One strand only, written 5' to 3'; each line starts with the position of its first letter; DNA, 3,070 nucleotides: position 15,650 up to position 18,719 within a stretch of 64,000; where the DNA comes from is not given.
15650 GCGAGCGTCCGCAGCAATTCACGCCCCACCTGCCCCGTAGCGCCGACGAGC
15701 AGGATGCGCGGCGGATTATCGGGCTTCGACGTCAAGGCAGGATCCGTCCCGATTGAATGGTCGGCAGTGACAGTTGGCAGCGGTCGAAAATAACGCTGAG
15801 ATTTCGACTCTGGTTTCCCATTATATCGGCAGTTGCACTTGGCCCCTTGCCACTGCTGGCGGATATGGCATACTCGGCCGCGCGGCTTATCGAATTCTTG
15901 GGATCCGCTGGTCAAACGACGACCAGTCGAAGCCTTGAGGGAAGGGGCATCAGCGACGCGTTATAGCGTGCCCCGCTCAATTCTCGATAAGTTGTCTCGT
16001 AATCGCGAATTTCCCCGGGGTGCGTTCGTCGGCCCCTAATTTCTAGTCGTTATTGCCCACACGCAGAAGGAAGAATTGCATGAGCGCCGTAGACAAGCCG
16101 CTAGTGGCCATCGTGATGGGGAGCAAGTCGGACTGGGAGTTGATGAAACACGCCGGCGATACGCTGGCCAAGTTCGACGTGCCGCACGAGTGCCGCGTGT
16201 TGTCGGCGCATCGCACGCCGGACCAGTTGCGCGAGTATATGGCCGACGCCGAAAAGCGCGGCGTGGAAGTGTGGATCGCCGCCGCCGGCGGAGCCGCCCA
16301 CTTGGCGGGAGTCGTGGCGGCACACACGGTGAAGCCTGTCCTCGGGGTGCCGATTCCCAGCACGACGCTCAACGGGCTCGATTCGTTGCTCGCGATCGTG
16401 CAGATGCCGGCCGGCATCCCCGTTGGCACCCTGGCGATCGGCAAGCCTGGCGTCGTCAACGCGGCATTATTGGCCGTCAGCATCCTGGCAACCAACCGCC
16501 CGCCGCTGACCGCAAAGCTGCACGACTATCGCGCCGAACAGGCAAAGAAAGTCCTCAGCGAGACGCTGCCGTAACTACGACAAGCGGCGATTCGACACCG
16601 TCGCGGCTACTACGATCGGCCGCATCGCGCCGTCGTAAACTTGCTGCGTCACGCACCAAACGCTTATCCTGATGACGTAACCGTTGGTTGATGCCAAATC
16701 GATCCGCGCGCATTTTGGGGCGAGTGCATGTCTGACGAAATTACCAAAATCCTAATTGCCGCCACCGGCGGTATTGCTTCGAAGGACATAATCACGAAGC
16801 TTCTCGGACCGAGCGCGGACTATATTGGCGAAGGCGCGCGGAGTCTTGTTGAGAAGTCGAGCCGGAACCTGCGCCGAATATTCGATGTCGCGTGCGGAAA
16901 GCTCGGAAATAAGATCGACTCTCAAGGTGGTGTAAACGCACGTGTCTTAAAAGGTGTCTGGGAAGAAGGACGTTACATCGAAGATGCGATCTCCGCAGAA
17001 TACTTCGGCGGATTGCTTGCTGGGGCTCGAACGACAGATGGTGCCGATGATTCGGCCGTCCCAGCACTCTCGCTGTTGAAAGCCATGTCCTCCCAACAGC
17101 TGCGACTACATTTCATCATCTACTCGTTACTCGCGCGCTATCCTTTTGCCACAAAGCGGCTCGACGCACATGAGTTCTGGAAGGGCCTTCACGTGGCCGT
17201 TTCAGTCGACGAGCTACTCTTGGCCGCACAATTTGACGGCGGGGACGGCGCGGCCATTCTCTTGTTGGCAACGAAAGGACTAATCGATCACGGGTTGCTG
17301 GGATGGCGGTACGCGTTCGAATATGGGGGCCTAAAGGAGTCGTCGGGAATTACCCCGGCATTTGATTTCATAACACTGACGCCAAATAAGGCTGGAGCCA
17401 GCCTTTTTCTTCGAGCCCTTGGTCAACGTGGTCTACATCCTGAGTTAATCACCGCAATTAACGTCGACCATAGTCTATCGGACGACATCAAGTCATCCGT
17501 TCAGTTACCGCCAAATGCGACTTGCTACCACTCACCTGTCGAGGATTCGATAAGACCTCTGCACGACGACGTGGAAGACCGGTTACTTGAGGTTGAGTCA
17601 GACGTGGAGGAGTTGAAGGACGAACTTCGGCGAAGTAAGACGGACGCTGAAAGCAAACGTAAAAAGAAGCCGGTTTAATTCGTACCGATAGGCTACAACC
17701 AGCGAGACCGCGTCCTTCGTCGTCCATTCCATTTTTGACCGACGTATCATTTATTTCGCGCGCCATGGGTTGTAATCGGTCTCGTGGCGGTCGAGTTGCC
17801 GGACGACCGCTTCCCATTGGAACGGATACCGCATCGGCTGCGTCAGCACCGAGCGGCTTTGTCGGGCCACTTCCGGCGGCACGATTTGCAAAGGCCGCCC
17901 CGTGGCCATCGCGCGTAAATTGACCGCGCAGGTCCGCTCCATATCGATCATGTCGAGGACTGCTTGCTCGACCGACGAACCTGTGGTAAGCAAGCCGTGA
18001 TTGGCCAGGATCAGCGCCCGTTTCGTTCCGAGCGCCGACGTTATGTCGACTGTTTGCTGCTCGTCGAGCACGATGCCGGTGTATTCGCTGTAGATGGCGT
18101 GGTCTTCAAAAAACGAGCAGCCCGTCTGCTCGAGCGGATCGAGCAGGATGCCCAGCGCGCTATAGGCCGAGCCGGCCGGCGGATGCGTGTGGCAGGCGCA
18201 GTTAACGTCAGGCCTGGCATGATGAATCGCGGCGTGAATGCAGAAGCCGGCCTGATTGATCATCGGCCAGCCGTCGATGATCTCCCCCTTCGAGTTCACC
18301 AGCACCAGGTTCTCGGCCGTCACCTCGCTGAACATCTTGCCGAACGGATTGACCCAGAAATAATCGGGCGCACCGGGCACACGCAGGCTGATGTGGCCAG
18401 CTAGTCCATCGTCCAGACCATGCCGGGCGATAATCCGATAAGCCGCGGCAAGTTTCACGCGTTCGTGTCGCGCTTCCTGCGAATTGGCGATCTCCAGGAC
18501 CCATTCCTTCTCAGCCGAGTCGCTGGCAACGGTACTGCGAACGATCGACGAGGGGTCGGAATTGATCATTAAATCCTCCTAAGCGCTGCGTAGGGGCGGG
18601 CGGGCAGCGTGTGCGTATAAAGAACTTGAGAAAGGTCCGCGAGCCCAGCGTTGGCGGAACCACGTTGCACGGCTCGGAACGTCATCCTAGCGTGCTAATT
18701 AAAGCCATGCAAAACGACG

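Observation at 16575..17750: Orphan Abi-alpha (DUF4393)-like gene in an AT-rich insertion between purE and a metabolic operon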

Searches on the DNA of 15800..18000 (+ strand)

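Call 84: search_rna_families(source=window, start=15800, end=18000, threshold=evalue, max_evalue=0.1)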
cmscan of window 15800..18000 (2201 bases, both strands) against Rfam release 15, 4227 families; matches with E-value up to 0.1: 0.
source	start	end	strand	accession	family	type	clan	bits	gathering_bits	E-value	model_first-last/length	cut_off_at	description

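Call 91: search_dna_similar(query=L061:10001-10807:+, collection=ecoli_genomes, mode=distant, max_rows=8)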
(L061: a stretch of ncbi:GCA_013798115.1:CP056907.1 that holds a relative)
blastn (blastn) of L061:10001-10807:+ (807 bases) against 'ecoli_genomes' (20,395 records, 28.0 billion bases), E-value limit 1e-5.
No match.

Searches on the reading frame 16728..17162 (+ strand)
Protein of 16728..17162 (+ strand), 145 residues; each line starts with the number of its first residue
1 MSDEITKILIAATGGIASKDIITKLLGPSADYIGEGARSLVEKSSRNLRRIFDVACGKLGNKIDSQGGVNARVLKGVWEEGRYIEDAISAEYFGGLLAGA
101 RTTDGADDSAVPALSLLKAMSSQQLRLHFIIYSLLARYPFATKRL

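Call 60: search_protein_families(library=pfam, proteins=[window:16728-17162:+], max_evalue=1)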
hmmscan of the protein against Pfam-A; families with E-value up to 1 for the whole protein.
window:16728-17162:+ (145 aa): 0 families

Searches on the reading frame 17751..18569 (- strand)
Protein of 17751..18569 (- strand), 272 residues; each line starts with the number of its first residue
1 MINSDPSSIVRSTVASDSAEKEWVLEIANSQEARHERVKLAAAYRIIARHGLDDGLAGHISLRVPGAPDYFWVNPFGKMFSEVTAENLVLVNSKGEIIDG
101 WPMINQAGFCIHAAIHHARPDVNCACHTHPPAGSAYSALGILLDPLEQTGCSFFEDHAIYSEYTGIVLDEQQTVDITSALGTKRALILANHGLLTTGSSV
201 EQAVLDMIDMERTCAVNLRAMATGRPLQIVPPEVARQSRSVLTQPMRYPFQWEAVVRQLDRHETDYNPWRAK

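Call 27: find_related_loci(query=window:17751-18569:-, collection=genome_contigs, flank=6000)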
Query window:17751-18569:- (272 aa) in genome_contigs; peptide patterns used: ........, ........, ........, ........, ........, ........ (x = any residue, [..] = any of these).
59 stretches matched a pattern; 44 encode a relative of the query (tblastn E <= 1e-3); 44 distinct loci.
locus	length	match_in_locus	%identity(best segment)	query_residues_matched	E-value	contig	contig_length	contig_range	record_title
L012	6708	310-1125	88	1-272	1e-169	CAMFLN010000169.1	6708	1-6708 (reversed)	MAG: uncultured Planctomycetaceae bacterium isolate SRR12456171_bin.23_metaWRAP_v1.3_MAG genome assembly, contig: ERZ122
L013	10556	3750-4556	80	2-270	3e-151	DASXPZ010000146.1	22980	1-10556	MAG TPA_asm: Pirellulales bacterium isolate SMAG_U5421 k141_1377656, whole genome shotgun sequence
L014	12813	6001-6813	77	1-271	1e-149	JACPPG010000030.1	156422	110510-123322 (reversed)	MAG: Planctomycetia bacterium isolate NC_groundwater_621_Pr5_B-0.1um_65_48 alan_book_18_scaffold_3361, whole genome shot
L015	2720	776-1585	74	1-270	4e-151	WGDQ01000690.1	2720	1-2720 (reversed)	MAG: Planctomycetaceae bacterium isolate S146_10 k151_639706, whole genome shotgun sequence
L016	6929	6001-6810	75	1-270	4e-143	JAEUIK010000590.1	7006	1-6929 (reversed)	MAG: Planctomycetaceae bacterium isolate new MAG-41 k141_1328734, whole genome shotgun sequence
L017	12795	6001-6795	73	5-269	3e-132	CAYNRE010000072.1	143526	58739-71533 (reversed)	MAG TPA_asm: uncultured Pirellulales bacterium isolate binchicken_co200_123 genome assembly, contig: k141_904754, whole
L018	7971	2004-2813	70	1-270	3e-132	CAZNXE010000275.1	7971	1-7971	MAG TPA_asm: uncultured Planctomycetaceae bacterium isolate SRP215229_co1_182 genome assembly, contig: NODE_6488_length_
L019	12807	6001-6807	65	1-269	2e-122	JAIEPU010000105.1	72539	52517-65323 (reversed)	MAG: bacterium isolate co.spades.DASTOOL.2.5kb_060 c_000000443948, whole genome shotgun sequence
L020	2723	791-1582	67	5-268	2e-124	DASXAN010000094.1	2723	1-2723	MAG TPA_asm: Gemmataceae bacterium isolate SMAG_U3767 k141_1840436, whole genome shotgun sequence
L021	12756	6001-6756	61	17-268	7e-109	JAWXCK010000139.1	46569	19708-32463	MAG: Pirellulaceae bacterium isolate P2IB.181 k99_822995, whole genome shotgun sequence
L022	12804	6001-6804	60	1-268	6e-109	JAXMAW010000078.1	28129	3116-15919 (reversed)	MAG: Gemmataceae bacterium isolate STL-PLA20 C3.199.fa-78, whole genome shotgun sequence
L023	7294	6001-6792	59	1-264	1e-104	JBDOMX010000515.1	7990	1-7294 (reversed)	MAG: Planctomycetaceae bacterium isolate FK190211_WC_24_26_27_29_metabat1_scaf2bin.058_VB NODE_7804_length_7990_cov_1.31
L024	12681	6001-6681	46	32-259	6e-69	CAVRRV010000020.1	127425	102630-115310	MAG: uncultured Actinomycetota bacterium isolate MFD01138.bin.1.30 genome assembly, contig: contig_55334, whole genome s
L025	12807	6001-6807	67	1-269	3e-128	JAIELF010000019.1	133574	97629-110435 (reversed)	MAG: bacterium isolate co.spades.CONCOCT.1kb_032 c_000000000012, whole genome shotgun sequence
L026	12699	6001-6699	47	32-265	3e-71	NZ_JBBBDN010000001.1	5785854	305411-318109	Lusitaniella coriacea LEGE 07167 1, whole genome shotgun sequence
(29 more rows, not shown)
